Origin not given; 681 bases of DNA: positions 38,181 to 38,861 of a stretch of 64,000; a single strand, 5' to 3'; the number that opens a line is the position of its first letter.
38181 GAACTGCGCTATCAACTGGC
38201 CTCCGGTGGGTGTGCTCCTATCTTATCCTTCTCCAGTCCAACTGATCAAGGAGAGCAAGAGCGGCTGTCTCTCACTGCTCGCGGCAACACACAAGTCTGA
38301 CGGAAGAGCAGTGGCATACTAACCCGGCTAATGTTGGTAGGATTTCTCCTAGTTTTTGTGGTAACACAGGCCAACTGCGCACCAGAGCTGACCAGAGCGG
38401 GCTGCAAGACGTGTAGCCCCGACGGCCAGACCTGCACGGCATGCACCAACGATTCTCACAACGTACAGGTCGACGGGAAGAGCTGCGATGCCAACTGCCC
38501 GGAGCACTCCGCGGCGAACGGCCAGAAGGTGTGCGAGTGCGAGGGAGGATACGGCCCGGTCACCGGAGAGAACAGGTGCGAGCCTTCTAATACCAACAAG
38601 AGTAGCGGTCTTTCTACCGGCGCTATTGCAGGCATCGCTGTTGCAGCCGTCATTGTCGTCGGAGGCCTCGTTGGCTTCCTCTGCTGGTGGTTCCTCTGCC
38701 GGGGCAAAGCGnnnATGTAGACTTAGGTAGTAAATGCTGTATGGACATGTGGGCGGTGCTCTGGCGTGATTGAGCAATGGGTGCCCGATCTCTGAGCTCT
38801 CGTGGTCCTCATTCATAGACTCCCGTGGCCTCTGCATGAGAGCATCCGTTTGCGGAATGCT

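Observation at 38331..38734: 127-aa mini-VSP with every terminal VSP hallmark intact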

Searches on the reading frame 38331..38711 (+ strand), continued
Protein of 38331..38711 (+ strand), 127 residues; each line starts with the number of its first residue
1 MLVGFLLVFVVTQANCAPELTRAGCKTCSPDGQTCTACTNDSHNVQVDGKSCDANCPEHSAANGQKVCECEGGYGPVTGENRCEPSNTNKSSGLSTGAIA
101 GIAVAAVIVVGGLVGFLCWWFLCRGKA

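Call 75: fold_search(model_id=the predicted structure, library=pdb)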
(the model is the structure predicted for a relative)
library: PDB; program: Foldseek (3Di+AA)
matches with E <= 10: 120; with E <= 0.001: 0
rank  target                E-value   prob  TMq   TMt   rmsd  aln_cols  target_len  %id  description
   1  4c8v_C                4.4e-01  0.75  0.31  0.35   2.4        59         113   25  Xenopus RSPO2 Fu1-Fu2 crystal form I (released 2013-11-20)
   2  4c8v_B                4.7e-01  0.69  0.31  0.35   2.5        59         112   25  Xenopus RSPO2 Fu1-Fu2 crystal form I (released 2013-11-20)
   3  4c99_D                4.7e-01  0.63  0.27  0.32   2.4        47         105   23  Mouse ZNRF3 ectodomain in complex with mouse RSPO2 Fu1-Fu2 crystal form I (released 2013-11-20)
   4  4c9r_D                5.7e-01  0.66  0.31  0.36   2.4        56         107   23  Xenopus ZNRF3 ectodomain in complex with Xenopus RSPO2 Fu1-Fu2 crystal form I (released 2013-11-20)
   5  4c8v_E                7.0e-01  0.54  0.30  0.35   2.5        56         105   25  Xenopus RSPO2 Fu1-Fu2 crystal form I (released 2013-11-20)
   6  4c8v_D                8.6e-01  0.57  0.32  0.36   2.4        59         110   25  Xenopus RSPO2 Fu1-Fu2 crystal form I (released 2013-11-20)
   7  4c8v_A                9.2e-01  0.57  0.32  0.35   2.4        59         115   25  Xenopus RSPO2 Fu1-Fu2 crystal form I (released 2013-11-20)
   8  3u9u_E                9.9e-01  0.08  0.16  0.04  11.6        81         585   16  Crystal Structure of Extracellular Domain of Human ErbB4/Her4 in complex with the Fab fragment of mAb1479 (released 2012-10-31)
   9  4c8w_J                1.2e+00  0.54  0.31  0.37   2.4        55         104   24  Xenopus RSPO2 Fu1-Fu2 crystal form II (released 2013-11-20)
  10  6phc_E                1.2e+00  0.12  0.21  0.17   9.7        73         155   25  Pfs25 in complex with the human transmission blocking antibody 2544 (released 2019-10-02)
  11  9mte_C                1.4e+00  0.09  0.21  0.07  10.7        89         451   20  CryoEM structure of extracellular domain of human HER2 complexed with two nano-bodies 27A05 and 47D05 (released 2025-11-19)
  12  7kd6_Q                1.7e+00  0.35  0.22  0.10   3.8        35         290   20  Insulin Receptor L1-CR plus alphaCT fragment in co-complex with Fv 83-7 and single-chain insulin SCI-b (released 2021-10-13)
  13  2ahx_B                1.7e+00  0.35  0.24  0.05   4.8        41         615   22  Crystal structure of ErbB4/HER4 extracellular domain (released 2005-09-27)
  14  8jxe_A                1.7e+00  0.05  0.19  0.03  11.0        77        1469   21  rat megalin RAP complex head (released 2024-06-19)
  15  8tan_B                1.8e+00  0.04  0.16  0.03  13.0       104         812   13  CryoEM structure of MFRV-VILP bound to IGF1Rzip (released 2024-01-17)
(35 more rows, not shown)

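Call 76: search_solved_structures(query=A1, max_evalue=1)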
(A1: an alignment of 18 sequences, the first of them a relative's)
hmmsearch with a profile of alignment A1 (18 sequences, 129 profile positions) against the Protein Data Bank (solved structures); distinct sequences matched with E-value up to 1: 38.
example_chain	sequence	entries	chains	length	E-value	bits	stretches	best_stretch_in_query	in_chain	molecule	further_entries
8jiq_R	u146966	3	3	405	0.018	18.7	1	92-123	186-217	Glucagon receptor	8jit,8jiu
7v35_R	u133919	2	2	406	0.018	18.7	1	92-123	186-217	Glucagon receptor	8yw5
8wg8_R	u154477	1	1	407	0.018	18.7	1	92-123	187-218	Glucagon receptor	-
6lmk_R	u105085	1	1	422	0.019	18.6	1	92-123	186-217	Glucagon receptor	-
8jrv_R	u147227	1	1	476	0.022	18.5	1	92-123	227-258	HA signal peptide,HPC4 purification tag,Glucagon receptor,C-terminal tail of Vasopressin V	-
8jru_R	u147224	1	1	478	0.022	18.5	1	92-123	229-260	HA signal peptide,HPC4 purification tag,Glucagon receptor,C-terminal tail of Vasopressin V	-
9mzg_R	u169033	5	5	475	0.024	18.4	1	92-123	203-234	Glucagon receptor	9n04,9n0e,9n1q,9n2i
4l6r_A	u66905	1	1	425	0.024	18.3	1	92-123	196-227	Soluble cytochrome b562 and Glucagon receptor chimera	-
6whc_R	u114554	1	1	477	0.024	18.3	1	92-123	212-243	Glucagon receptor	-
6wpw_R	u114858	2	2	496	0.026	18.2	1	92-123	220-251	Glucagon receptor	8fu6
3kcg_L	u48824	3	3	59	0.026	18.2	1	49-88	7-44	Coagulation factor IXa light chain | Coagulation factor IX | Coagulation factor IX light chain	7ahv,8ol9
6lml_R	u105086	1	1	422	0.027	18.2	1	93-123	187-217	Glucagon receptor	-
5xez_A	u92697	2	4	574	0.033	17.9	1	92-123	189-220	Glucagon receptor,Endolysin,Glucagon receptor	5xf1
5yqz_R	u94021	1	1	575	0.033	17.9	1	92-123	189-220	Glucagon receptor,Endolysin,Glucagon receptor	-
1rfn_B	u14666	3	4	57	0.037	17.7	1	50-88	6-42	PROTEIN (COAGULATION FACTOR IX) | Coagulation factor IX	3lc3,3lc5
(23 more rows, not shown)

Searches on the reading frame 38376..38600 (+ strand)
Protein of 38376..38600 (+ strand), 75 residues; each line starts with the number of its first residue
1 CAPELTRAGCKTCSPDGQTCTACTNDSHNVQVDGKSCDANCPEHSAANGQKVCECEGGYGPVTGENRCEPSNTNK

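Call 47: search_protein_representatives(protein=window:38376-38600:+)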
Query: 75 residues. Proteins with E-value up to 0.001 (for the whole library): 12; up to 1e-10: 8; up to 1e-30: 3. The best 12 are listed.
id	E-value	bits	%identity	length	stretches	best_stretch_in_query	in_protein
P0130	1.3e-161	538.5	49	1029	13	1-75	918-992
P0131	3.3e-75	263.3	73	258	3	7-75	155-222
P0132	2.6e-41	155.4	44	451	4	1-75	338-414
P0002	1.9e-25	104.8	60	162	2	1-74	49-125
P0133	9.0e-24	99.5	54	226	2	1-75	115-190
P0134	7.6e-17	77.4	59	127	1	1-71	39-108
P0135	2.9e-14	69.2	49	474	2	1-71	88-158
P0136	1.7e-11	60.4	52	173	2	1-74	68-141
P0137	3.8e-08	49.7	52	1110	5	2-39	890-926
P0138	2.6e-05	40.7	31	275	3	14-66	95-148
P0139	4.7e-05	39.9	46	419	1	1-70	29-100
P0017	9.8e-05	38.9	49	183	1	8-75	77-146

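Call 58: find_encoding_contigs(protein=P0131, flank=1500, max_places=2)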
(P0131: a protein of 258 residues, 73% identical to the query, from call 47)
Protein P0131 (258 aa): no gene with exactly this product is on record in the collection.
